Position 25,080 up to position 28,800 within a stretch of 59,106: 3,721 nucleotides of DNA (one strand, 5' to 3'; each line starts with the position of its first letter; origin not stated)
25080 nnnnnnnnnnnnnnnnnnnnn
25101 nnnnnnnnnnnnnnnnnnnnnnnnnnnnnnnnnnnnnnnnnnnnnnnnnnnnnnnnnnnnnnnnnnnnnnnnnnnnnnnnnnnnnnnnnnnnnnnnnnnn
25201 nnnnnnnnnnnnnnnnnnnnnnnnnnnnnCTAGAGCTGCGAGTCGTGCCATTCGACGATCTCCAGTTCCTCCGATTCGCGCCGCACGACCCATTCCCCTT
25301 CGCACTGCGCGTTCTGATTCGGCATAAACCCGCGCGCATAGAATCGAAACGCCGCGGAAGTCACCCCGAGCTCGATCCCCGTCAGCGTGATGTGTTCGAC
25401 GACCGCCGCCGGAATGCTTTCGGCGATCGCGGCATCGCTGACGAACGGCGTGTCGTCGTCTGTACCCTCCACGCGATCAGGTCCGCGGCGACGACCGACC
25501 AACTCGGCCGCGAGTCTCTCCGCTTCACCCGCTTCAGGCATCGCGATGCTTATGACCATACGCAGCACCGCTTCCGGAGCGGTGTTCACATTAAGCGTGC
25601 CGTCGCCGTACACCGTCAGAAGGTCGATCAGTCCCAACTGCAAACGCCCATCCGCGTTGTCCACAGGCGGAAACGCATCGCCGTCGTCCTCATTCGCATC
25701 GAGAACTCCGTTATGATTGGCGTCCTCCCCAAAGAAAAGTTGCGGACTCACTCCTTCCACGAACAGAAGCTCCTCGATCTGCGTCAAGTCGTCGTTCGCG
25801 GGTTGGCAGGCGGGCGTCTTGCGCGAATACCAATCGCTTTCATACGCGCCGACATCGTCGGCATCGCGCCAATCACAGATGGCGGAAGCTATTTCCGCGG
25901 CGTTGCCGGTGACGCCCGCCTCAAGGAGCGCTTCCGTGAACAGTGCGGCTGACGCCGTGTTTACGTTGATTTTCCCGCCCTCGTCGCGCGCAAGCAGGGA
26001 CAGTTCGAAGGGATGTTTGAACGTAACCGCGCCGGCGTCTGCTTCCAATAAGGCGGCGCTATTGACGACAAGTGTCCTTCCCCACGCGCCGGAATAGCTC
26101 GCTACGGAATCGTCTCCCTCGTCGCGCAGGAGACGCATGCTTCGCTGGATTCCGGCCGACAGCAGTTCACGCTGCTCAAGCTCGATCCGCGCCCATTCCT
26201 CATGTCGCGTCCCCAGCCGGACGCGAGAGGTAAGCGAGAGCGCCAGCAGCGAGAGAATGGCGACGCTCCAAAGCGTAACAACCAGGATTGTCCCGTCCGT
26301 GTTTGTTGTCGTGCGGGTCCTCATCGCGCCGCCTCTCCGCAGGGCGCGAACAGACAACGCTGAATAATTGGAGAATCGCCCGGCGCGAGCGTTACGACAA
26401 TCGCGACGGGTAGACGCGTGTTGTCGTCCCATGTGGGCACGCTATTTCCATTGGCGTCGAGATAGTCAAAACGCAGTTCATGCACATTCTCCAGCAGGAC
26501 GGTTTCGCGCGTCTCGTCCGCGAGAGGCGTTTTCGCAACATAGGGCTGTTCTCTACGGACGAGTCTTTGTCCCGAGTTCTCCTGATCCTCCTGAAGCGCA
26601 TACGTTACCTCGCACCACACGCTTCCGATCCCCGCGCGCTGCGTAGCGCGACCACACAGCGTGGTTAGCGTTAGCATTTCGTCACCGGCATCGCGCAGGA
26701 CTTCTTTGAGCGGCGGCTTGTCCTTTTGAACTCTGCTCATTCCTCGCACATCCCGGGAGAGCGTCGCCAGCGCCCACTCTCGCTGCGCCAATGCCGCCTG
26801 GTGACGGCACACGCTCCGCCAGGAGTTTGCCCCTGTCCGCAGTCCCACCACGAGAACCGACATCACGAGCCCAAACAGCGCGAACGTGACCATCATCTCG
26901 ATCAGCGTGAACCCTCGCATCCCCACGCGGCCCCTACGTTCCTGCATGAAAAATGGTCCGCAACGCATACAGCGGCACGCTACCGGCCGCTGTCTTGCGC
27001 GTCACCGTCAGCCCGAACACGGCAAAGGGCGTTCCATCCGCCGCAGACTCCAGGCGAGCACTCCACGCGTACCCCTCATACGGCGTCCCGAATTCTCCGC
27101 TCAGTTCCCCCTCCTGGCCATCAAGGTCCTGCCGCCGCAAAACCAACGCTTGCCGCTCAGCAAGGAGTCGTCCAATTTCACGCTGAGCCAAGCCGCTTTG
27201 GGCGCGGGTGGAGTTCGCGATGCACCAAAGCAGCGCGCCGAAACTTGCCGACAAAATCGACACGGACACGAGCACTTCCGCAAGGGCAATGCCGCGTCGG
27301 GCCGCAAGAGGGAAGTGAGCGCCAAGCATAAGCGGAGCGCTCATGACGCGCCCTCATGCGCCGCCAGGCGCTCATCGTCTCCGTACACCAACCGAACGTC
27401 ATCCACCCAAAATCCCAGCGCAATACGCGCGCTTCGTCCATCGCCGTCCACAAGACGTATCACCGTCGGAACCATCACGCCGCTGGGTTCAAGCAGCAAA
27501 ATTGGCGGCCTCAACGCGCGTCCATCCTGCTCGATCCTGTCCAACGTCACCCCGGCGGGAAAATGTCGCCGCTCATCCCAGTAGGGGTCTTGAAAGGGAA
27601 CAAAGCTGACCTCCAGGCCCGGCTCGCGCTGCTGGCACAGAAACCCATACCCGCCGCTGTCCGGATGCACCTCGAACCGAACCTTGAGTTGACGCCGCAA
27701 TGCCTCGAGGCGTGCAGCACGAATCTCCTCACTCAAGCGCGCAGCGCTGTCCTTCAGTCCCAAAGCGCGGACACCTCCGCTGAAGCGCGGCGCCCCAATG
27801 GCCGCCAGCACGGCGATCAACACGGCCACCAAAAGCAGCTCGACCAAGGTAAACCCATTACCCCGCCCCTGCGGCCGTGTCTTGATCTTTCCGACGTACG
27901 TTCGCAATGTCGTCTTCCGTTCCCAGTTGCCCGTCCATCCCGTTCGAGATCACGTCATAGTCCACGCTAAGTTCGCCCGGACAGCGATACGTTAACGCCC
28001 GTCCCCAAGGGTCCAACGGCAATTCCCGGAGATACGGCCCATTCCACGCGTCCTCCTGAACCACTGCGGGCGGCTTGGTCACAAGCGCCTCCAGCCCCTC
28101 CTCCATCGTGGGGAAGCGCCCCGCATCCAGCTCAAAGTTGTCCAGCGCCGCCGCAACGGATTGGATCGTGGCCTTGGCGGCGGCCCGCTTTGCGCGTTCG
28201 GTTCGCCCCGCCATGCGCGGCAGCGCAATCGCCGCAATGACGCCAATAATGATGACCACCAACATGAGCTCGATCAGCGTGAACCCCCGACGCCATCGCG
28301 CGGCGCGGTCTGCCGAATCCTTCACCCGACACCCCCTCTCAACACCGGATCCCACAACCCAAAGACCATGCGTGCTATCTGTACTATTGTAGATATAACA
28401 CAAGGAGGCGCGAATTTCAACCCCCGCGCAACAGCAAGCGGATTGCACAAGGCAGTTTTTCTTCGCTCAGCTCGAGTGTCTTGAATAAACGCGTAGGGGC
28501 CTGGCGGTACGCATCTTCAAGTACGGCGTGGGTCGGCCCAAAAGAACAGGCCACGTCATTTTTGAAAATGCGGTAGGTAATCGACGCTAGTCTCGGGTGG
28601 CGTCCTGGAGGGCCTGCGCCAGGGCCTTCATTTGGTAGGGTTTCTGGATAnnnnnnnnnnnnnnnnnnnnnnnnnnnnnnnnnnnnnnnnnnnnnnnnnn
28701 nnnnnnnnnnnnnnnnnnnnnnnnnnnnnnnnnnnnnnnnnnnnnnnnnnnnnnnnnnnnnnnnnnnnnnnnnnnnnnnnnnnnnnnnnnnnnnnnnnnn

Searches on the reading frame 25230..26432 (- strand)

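Call 22: search_protein_families(library=pfam, proteins=[window:25230-26432:-])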
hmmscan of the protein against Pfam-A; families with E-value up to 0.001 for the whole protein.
window:25230-26432:- (400 aa): 2 families
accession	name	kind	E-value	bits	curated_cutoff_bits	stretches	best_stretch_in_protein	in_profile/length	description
PF21687.3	T2SSK_1st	-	1.7e-10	42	26.2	1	144-232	5-94/107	Type II secretion system (T2SS), protein K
PF03934.19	T2SSK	-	0.00019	22.2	24.2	0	280-307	1-26/63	Type II secretion system (T2SS), protein K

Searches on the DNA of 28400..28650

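Call 79: search_rna_families(source=window, start=28400, end=28650, threshold=evalue, max_evalue=10)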
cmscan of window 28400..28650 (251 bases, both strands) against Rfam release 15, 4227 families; matches with E-value up to 10: 1.
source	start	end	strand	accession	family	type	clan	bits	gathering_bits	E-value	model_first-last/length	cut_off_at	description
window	28510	28574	+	RF03631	MIR3440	Gene; miRNA;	-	12.6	105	6.8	1-127/127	no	MIR3440 microRNA precursor family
